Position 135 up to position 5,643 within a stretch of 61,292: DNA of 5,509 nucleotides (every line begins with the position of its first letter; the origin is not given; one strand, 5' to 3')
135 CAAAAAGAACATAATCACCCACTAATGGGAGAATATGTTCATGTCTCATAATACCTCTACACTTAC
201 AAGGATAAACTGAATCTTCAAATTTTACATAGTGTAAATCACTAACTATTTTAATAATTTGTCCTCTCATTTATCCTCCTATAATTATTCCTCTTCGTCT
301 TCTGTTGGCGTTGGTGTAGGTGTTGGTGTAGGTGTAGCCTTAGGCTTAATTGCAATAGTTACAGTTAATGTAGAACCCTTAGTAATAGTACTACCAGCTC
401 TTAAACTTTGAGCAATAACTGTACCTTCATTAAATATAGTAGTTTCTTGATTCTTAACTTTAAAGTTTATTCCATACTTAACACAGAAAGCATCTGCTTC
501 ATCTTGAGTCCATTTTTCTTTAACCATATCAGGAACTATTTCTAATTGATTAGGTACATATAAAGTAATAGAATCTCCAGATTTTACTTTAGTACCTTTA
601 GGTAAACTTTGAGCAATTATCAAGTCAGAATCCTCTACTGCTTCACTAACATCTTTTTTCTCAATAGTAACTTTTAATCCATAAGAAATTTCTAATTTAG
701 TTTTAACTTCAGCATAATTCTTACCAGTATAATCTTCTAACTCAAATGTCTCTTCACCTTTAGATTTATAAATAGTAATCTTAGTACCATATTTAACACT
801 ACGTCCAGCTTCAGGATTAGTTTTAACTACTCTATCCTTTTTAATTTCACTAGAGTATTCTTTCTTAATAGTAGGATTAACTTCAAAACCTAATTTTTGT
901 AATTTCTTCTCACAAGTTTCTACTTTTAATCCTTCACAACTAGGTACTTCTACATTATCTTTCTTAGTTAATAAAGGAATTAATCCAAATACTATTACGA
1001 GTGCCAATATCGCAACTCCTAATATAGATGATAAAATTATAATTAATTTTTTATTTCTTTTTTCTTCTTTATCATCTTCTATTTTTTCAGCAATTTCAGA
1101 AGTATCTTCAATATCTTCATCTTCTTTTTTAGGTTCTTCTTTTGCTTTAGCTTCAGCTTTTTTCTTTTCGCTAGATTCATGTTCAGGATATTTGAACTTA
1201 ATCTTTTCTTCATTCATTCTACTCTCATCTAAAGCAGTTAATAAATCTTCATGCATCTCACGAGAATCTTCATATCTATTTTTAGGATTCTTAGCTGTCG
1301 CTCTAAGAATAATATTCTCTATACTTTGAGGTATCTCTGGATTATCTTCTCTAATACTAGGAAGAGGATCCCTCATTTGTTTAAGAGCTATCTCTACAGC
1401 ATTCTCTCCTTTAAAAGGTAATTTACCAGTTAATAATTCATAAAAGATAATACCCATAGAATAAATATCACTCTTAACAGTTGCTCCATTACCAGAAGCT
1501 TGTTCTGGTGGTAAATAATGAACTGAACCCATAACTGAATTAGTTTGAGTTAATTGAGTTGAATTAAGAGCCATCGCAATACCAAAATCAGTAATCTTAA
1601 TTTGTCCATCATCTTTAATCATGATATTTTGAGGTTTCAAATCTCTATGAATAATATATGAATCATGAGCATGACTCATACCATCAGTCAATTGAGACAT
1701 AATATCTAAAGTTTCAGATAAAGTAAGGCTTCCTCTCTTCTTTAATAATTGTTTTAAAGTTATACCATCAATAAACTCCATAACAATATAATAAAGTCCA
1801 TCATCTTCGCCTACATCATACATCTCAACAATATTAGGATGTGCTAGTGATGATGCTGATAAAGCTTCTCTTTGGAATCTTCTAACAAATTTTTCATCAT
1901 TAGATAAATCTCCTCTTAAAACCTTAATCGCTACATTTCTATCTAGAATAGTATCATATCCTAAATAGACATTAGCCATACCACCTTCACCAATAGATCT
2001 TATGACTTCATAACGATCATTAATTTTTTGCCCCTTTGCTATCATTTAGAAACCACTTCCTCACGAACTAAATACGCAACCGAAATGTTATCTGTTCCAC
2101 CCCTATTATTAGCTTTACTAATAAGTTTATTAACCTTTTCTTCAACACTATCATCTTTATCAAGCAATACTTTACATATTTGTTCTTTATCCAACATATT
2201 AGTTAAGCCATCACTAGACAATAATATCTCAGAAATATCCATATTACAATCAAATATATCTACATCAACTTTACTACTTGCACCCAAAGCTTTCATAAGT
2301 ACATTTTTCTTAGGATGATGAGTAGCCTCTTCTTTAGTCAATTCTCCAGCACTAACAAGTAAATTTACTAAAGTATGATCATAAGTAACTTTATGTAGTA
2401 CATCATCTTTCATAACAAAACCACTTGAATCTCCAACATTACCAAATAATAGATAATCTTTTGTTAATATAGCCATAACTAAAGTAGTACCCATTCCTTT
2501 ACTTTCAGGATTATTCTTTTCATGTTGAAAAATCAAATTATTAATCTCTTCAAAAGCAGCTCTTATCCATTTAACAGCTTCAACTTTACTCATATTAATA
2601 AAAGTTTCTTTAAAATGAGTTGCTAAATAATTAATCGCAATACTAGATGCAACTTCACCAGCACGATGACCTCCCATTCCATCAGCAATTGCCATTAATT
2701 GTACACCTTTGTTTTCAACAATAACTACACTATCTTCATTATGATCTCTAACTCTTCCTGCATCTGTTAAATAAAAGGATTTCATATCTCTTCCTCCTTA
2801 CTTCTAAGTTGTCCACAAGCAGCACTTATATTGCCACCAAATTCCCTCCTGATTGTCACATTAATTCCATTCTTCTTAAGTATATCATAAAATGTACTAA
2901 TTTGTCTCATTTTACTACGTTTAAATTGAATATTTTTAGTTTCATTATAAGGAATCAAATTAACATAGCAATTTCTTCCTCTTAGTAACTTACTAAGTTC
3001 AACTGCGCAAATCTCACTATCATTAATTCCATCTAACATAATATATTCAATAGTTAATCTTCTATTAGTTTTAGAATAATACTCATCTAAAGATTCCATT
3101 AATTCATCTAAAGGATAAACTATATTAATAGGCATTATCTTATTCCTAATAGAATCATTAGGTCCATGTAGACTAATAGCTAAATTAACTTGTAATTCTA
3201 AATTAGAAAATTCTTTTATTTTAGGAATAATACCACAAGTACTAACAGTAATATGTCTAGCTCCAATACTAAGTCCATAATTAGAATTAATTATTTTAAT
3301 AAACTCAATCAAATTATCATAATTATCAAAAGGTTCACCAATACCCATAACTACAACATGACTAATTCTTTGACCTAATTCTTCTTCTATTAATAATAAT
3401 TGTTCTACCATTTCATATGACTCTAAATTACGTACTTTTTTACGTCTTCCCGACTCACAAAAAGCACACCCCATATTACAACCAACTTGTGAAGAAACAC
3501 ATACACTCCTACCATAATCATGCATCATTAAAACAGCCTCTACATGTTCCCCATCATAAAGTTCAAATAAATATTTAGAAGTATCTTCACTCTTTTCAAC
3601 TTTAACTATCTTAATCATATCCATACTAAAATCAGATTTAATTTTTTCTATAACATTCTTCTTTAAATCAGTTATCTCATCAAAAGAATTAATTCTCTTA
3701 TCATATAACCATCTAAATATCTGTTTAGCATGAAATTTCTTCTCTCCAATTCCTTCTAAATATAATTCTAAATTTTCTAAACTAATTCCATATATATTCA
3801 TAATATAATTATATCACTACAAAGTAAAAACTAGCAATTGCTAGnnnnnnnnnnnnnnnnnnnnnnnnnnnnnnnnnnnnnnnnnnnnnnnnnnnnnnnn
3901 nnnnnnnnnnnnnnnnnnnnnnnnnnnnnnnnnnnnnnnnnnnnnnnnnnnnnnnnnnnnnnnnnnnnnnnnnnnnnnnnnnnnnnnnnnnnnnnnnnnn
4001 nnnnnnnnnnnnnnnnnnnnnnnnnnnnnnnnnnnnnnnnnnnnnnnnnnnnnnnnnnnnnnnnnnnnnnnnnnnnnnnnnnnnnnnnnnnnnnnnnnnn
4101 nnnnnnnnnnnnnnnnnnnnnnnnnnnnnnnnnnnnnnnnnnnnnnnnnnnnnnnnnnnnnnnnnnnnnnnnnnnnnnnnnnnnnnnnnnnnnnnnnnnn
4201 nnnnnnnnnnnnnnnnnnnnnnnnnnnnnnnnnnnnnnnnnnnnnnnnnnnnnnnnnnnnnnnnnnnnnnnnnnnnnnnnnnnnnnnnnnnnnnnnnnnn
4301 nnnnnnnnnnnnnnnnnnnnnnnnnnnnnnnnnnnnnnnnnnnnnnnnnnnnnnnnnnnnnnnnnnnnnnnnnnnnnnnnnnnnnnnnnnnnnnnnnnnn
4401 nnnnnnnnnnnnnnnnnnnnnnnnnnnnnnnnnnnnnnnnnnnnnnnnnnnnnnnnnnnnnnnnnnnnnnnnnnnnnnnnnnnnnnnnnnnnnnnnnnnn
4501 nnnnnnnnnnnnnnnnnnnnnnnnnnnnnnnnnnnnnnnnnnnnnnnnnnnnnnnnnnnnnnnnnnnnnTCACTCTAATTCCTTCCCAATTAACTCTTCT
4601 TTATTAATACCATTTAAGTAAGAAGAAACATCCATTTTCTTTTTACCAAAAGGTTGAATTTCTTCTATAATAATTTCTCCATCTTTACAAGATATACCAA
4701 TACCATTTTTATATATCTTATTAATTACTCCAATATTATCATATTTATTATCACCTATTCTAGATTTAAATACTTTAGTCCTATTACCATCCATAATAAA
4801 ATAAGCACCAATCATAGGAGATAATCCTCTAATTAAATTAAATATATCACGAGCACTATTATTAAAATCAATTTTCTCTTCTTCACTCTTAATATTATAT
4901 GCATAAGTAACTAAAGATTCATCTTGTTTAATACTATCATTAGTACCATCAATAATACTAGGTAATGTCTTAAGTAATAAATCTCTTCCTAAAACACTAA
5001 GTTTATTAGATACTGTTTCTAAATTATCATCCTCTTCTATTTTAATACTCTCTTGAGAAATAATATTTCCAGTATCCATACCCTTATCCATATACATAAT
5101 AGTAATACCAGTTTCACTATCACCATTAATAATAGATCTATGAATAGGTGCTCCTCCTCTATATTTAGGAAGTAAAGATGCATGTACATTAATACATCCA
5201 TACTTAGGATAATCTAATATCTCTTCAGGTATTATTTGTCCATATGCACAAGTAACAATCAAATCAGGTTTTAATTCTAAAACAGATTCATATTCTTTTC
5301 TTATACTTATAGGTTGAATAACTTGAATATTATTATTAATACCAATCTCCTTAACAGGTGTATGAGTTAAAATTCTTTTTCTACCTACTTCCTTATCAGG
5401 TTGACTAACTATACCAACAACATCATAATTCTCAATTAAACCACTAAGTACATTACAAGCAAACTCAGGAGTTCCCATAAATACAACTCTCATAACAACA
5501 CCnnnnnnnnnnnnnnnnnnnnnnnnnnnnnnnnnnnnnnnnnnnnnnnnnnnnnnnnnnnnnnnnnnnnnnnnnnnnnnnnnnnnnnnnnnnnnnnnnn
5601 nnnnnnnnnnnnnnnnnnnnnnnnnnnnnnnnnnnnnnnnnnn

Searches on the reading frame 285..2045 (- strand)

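Call 32: search_protein_families(library=pfam, proteins=[window:285-2045:-], max_evalue=0.001)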
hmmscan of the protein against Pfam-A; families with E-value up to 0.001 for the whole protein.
window:285-2045:- (586 aa): 7 families
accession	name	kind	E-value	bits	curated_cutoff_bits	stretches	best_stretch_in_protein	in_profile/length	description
PF00069.31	Pkinase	-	2.1e-58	198.2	31.7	1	12-259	1-253/263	Protein kinase domain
PF07714.23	PK_Tyr_Ser-Thr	-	5.5e-43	147.6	23.1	1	14-258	3-249/258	Protein tyrosine and serine/threonine kinase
PF03793.24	PASTA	-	1.7e-35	121.2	23.2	3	365-429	1-64/64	PASTA domain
PF03109.22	ABC1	-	1.5e-06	28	22.9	1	85-164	143-221/244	ABC1 atypical kinase-like domain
PF01636.29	APH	-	0.00017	21.9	23.2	0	115-155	154-195/239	Phosphotransferase enzyme family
PF09716.15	ETRAMP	-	0.00028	21.3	29.1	1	311-356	29-74/81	Malarial early transcribed membrane protein (ETRAMP)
PF14531.12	Kinase-like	-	0.00049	19.9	25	0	101-214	136-254/289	Kinase-like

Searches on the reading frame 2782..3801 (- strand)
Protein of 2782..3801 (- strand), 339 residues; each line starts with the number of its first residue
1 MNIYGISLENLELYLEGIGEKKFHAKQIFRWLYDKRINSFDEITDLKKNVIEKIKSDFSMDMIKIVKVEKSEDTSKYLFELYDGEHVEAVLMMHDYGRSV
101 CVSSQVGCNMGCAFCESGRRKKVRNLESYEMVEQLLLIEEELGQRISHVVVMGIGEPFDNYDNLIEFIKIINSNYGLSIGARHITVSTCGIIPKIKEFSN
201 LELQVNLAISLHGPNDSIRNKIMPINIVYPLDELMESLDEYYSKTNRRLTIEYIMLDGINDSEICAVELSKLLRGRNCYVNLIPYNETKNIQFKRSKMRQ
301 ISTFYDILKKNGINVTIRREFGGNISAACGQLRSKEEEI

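Call 32: search_protein_families(library=pfam, proteins=[window:2782-3801:-], max_evalue=0.001)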
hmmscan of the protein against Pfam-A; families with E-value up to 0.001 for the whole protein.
window:2782-3801:- (339 aa): 3 families
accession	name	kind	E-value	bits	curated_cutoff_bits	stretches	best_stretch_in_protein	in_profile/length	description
PF04055.27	Radical_SAM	-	3e-17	63.7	29.5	1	103-264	2-159/166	Radical SAM superfamily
PF21016.3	RlmN_N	-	2e-15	56.7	24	1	1-56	1-56/60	Ribosomal RNA large subunit methyltransferase N-terminal domain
PF13353.11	Fer4_12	-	0.00017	22.3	22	1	105-211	12-113/137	4Fe-4S single cluster domain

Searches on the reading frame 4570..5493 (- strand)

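Call 32: search_protein_families(library=pfam, proteins=[window:4570-5493:-], max_evalue=0.001)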
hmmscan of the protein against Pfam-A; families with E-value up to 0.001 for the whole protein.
window:4570-5493:- (307 aa): 2 families
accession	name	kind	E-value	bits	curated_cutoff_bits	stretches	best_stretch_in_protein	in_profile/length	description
PF00551.24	Formyl_trans_N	-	2.6e-39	135.3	26.1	1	1-176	1-180/181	Formyl transferase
PF02911.23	Formyl_trans_C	-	1.3e-24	86.7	21.1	1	200-296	1-99/100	Formyl transferase, C-terminal domain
